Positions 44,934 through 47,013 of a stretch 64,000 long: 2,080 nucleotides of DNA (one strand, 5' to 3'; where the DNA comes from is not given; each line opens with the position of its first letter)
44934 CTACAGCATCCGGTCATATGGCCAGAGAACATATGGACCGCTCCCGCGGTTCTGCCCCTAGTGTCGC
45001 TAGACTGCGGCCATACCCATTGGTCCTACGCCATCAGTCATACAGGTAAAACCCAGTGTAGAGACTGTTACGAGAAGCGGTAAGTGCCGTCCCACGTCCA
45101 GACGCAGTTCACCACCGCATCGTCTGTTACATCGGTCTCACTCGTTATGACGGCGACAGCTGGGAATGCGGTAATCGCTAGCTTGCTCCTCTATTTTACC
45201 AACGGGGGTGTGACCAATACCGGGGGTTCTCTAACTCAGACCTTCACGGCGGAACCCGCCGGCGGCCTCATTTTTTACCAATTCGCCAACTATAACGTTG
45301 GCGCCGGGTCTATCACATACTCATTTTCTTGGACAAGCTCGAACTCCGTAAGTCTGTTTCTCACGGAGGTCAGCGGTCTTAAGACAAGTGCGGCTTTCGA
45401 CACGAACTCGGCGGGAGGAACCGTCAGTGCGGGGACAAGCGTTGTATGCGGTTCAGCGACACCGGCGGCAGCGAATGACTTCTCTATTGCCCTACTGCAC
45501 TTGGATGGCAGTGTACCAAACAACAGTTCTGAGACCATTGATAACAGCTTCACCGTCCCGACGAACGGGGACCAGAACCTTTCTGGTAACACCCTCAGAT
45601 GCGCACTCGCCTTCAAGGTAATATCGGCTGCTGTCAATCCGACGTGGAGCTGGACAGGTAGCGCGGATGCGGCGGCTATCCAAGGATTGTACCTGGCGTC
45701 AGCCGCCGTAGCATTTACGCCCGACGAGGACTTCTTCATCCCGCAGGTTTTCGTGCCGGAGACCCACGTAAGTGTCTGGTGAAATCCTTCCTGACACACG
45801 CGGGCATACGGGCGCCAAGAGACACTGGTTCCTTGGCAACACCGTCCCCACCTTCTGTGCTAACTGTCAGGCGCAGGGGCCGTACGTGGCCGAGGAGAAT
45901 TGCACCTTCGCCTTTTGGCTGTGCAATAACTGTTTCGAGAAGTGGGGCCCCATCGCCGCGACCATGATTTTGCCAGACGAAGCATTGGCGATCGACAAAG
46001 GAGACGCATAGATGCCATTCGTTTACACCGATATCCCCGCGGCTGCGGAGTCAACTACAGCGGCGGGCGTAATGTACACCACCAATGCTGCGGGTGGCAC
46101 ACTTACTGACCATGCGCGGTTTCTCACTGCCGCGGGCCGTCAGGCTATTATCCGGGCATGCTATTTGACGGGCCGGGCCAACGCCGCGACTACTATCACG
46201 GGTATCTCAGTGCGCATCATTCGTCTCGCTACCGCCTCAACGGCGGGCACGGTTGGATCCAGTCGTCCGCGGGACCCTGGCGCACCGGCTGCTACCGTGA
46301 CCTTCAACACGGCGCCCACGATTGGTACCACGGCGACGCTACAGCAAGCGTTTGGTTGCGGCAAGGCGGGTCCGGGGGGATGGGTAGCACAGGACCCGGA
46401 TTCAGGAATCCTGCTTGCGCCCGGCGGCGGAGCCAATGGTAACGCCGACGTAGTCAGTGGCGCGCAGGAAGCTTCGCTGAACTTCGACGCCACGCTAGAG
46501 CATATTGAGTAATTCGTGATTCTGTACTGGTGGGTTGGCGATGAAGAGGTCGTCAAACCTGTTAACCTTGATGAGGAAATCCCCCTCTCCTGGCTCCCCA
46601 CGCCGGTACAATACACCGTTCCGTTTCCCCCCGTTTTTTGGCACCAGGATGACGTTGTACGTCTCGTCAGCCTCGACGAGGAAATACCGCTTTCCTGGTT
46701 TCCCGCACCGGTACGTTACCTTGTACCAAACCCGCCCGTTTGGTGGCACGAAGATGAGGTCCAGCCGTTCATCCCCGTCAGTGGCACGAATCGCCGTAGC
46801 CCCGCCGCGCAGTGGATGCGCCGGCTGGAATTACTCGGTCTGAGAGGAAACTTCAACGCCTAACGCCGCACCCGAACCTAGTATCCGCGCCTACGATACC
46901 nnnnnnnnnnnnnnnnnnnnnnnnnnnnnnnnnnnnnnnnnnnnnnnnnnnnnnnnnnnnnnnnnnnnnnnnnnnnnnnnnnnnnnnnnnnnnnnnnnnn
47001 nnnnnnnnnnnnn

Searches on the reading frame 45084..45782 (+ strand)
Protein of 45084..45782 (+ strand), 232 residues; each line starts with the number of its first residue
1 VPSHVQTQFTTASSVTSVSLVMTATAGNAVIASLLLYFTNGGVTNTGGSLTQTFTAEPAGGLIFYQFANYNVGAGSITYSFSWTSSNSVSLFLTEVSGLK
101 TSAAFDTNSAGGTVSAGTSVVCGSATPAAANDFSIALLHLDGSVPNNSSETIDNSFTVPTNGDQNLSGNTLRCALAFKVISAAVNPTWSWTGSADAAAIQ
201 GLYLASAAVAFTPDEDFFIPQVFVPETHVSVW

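Call 7: search_protein_families(library=phrogs, proteins=[window:45084-45782:+], max_evalue=0.01)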
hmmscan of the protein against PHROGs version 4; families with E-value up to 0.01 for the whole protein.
window:45084-45782:+ (232 aa): 0 families

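Call 12: search_protein_families(library=pfam, proteins=[window:45084-45782:+], max_evalue=0.01)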
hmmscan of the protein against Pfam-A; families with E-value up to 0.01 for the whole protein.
window:45084-45782:+ (232 aa): 0 families

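Call 70: search_protein_families(library=pfam, proteins=[window:45084-45782:+], max_evalue=5)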
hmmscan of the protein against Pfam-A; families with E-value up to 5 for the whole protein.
window:45084-45782:+ (232 aa): 2 families
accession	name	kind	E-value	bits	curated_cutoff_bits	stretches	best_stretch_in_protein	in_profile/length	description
PF12292.13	DUF3624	-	0.039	14.8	27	1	171-212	19-60/76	Protein of unknown function (DUF3624)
PF00114.24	Pilin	-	0.51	11.7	22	1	90-185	6-86/108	Pilin (bacterial filament)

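Call 72: find_homologous_proteins(query=window:45084-45782:+, max_evalue=0.001)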
Query window:45084-45782:+ (232 aa): 2 proteins with E <= 0.001 among 1956 candidates. Only proteins of 127 to 406 residues were searched: fused or split forms outside these lengths cannot appear, so this answer is no evidence that the protein stands alone or is whole; lengths 'longer' or 'shorter' looks for them.
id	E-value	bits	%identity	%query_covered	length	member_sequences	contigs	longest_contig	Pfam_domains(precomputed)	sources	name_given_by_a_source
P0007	9.8e-141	485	100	100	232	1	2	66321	-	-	-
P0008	3.9e-24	104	41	89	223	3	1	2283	-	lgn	-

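Call 73: find_encoding_contigs(protein=P0008, flank=10000)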
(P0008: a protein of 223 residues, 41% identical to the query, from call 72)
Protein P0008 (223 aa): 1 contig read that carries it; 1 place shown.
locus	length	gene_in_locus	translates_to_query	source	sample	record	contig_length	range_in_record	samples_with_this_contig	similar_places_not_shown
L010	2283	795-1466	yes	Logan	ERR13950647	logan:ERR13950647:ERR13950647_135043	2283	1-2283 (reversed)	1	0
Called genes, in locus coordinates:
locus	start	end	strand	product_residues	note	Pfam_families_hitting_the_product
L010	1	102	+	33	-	?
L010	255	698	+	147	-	-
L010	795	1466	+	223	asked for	-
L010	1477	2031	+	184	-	-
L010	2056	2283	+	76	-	?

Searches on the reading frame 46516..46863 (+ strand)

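Call 7: search_protein_families(library=phrogs, proteins=[window:46516-46863:+], max_evalue=0.01)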
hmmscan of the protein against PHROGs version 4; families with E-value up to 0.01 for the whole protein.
window:46516-46863:+ (115 aa): 0 families

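Call 12: search_protein_families(library=pfam, proteins=[window:46516-46863:+], max_evalue=0.01)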
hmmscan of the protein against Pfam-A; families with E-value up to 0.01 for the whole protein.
window:46516-46863:+ (115 aa): 0 families

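Call 70: search_protein_families(library=pfam, proteins=[window:46516-46863:+], max_evalue=5)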
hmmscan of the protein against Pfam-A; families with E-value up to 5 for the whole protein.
window:46516-46863:+ (115 aa): 2 families
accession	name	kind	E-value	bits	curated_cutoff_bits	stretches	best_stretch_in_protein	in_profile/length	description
PF18245.6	XRN1_DBM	-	2.2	8.8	27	1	35-45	11-21/26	5-3 exonuclease XRN1 DCP1-binding motif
PF11910.14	NdhO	-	4.5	7.8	25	1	65-83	47-65/66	Cyanobacterial and plant NDH-1 subunit O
